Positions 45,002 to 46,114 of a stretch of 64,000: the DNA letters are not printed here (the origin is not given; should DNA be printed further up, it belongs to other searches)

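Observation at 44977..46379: Lone nuclease-like gene embedded in a phased array of 15 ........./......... sites: architecture I cannot assign to any described element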

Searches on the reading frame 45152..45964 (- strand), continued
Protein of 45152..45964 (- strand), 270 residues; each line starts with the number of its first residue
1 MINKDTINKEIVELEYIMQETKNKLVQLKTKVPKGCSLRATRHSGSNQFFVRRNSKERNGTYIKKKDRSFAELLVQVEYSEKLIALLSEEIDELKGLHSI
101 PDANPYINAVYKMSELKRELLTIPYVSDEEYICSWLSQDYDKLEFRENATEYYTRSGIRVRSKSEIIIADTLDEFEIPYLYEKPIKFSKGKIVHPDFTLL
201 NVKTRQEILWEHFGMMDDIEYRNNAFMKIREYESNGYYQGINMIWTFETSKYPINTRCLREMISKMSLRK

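Call 26: fold_search(model_id=the predicted structure, library=pdb)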
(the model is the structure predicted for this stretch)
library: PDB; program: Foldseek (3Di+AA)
matches with E <= 10: 235; with E <= 0.001: 0
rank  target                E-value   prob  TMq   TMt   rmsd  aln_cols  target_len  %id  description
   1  7lo5_C                6.8e-03  0.99  0.24  0.08   7.3       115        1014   16  cryoEM structure DrdV-DNA complex (released 2021-03-17)
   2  6p4w_B                7.2e-03  0.99  0.26  0.19   7.3       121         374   15  XPB helicase in a complex with truncated Bax1 from Sulfurisphaera tokodaii at 2.96 Angstrom resolution (released 2020-06-03)
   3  9dou_A                9.2e-03  0.54  0.19  0.07  21.4       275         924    9  Taeniopygia guttata R2 retrotransposon (R2Tg) initiating target-primed reverse transcription (released 2025-05-21)
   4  7lvv_B                1.0e-02  0.99  0.25  0.08   7.2       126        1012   17  cryoEM structure DrdV-DNA complex (released 2021-03-17)
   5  9nl2_A                1.6e-02  0.98  0.25  0.07   6.1       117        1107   12  Structure of R2 retrotransposon protein from Platysternon megacephalum initiating target-primed reverse transcription (released 2025-06-18)
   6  7lo5_B                2.2e-02  0.97  0.24  0.08   7.4       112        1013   17  cryoEM structure DrdV-DNA complex (released 2021-03-17)
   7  6p4f_B                3.4e-02  0.95  0.24  0.19   4.9       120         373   14  Crystal structure of the XPB-Bax1-forked DNA ternary complex (released 2020-06-17)
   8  7lo5_A                4.0e-02  0.95  0.24  0.07   7.5       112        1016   17  cryoEM structure DrdV-DNA complex (released 2021-03-17)
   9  7lvv_D                4.3e-02  0.93  0.24  0.39   7.3       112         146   17  cryoEM structure DrdV-DNA complex (released 2021-03-17)
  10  9nl3_A                5.4e-02  0.90  0.23  0.07   8.2       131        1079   10  Structure of R2 retrotransposon protein from Taeniopygia guttata initiating target-primed reverse transcription (released 2025-06-18)
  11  7lo5_D                5.7e-02  0.92  0.24  0.08   7.1       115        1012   16  cryoEM structure DrdV-DNA complex (released 2021-03-17)
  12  6p4o_F                6.8e-02  0.92  0.26  0.16   7.9       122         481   15  Complex of XPB helicase with Bax1 endonuclease from Sulfurisphaera tokodaii at 3.15 Angstroms resolution (released 2020-06-03)
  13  3ijm_A                8.1e-02  0.75  0.20  0.32   4.8        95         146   14  The structure of a restriction endonuclease-like fold superfamily protein from Spirosoma linguale. (released 2009-09-22)
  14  6p4o_B                9.2e-02  0.80  0.21  0.13   5.4       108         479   15  Complex of XPB helicase with Bax1 endonuclease from Sulfurisphaera tokodaii at 3.15 Angstroms resolution (released 2020-06-03)
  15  6p4w_D                1.0e-01  0.66  0.23  0.17   7.8       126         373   13  XPB helicase in a complex with truncated Bax1 from Sulfurisphaera tokodaii at 2.96 Angstrom resolution (released 2020-06-03)
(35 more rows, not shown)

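Call 31: search_protein_families(library=padloc, proteins=[window:45152-45964:-], max_evalue=1)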
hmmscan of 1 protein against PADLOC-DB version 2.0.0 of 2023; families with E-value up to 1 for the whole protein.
window:45152-45964:- (270 aa): 5 families
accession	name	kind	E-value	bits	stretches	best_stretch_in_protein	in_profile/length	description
PDLC05065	PDC-S68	-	4e-26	89.1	1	145-266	1093-1218/1221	-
PDLC05066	PDC-S68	-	5.2e-18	62.5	1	144-252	1086-1189/1202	-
PDLC05064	PDC-S68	-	5.6e-14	48.8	1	148-266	1133-1251/1273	-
PDLC01150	HEAT_CxxC_PDDEXK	-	0.0022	15.3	1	154-236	185-262/288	HEAT_CxxC_PD-DEXK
PDLC05067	PDC-S69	-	0.0055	14.4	1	137-199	165-226/289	-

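Call 43: search_protein_families(library=pfam, alignment_id=A1, max_evalue=0.1)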
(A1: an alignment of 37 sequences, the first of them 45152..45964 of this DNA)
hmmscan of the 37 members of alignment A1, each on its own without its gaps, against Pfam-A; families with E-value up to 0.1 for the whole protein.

A. member 1, window:45152-45964:- (270 aa): 1 family
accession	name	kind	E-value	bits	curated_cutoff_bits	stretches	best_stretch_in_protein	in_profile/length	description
PF15665.10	FAM184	-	0.026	14.6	32.7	1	13-95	26-109/211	Family with sequence similarity 184, A and B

B. families by the number of members that match (of 37 scanned): 15 families
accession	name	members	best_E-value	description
PF15397.11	DUF4618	2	0.024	Domain of unknown function (DUF4618)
PF15665.10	FAM184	2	0.026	Family with sequence similarity 184, A and B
PF25764.1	KIF21A_4th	2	0.028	KIF21A-like domain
PF05377.16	FlaC_arch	2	0.059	Flagella accessory protein C (FlaC)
PF13779.11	DUF4175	1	0.0055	Domain of unknown function (DUF4175)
PF05524.18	PEP-utilisers_N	1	0.015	PEP-utilising enzyme, N-terminal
PF13304.12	AAA_21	1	0.022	AAA domain, putative AbiEii toxin, Type IV TA system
PF03469.19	XH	1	0.036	XH domain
PF14811.11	TPD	1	0.036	Protein of unknown function TPD sequence-motif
PF09640.15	DUF2027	1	0.038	Domain of unknown function (DUF2027)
PF23134.2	TRIP4_3rd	1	0.04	TRIP4, third domain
PF02201.23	SWIB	1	0.061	SWIB/MDM2 domain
PF20766.2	DUF447_C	1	0.07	Protein of unknown function (DUF447)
PF10173.14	Mit_KHE1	1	0.073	Mitochondrial K+-H+ exchange-related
PF10674.14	Ycf54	1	0.099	Ycf54 protein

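Call 45: search_dna_similar(query=window:45152-45964:-, collection=plasmids, mode=protein, max_evalue=0.001, max_rows=25)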
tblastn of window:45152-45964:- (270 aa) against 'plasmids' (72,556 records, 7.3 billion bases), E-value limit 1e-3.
Records with a match: 9; places in all: 9; records where one place covers at least 80% of the query: 0.
Best place of each record, by identity: <60% 9.
By first word of the organism name: Rhizobium 2; Sphingomonas 1; Paracoccus 1; Vibrio 1; Hymenobacter 1; Bartonella 1; Embleya 1; Aulosira 1.
By predicted mobility (MOB-suite, as given by PLSDB): non-mobilizable 6; mobilizable 2; conjugative 1.
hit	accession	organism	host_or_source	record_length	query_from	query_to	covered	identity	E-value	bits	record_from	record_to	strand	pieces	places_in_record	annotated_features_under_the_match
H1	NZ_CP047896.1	Sphingomonas changnyeongensis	Single cell,Fresh water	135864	154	234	30%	47.1%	3e-9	65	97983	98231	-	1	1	ATP-dependent RecD-like DNA helicase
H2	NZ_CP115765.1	Paracoccus sp. SCSIO 75233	cell culture,sediment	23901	156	258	38%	36.9%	2e-7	59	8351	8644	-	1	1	AAA family ATPase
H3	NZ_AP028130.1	Vibrio fluvialis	Homo sapiens,Stool sample from a ...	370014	154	236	31%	44.6%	3e-6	56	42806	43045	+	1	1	AAA family ATPase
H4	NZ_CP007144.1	Hymenobacter swuensis DY53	-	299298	160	235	28%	45.5%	6e-8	61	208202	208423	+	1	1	AAA family ATPase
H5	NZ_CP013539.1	Rhizobium phaseoli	Phaseolus vulgaris,Whole ...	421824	154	236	31%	38.6%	1e-7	60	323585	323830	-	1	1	AAA family ATPase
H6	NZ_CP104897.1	Bartonella sp. HY406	pure-culture,feces of bat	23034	156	221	24%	45.5%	2e-6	56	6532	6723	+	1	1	AAA family ATPase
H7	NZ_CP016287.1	Rhizobium leguminosarum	Vavilovia formosa,cell culture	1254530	160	236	29%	36.4%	6e-6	55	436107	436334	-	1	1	record has no annotation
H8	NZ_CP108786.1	Embleya sp. NBC_00888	-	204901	152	236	31%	31.4%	1e-4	50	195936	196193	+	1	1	AAA family ATPase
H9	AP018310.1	Aulosira laxa NIES-50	-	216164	152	224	27%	35.6%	3e-4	49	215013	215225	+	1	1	ATP-dependent DNA helicase RecQ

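Call 46: search_dna_similar(query=window:45152-45964:-, collection=phages, mode=protein, max_evalue=0.001, max_rows=25)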
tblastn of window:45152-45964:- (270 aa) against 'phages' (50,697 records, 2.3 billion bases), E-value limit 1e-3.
Records with a match: 3; places in all: 3; records where one place covers at least 80% of the query: 1.
Best place of each record, by identity: <60% 3.
By first word of the organism name: Bacteriophage 3.
By host as written in the record: - 3.
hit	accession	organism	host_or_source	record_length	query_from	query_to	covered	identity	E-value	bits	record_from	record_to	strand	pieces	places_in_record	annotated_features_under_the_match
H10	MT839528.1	Bacteriophage sp.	human fecal samples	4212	32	259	84%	31.9%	2e-26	113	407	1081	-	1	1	record has no annotation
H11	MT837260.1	Bacteriophage sp.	human fecal samples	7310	138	266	48%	32.6%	3e-11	69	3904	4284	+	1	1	record has no annotation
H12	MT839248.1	Bacteriophage sp.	human fecal samples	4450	154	266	42%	31.0%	7e-6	53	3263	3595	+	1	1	record has no annotation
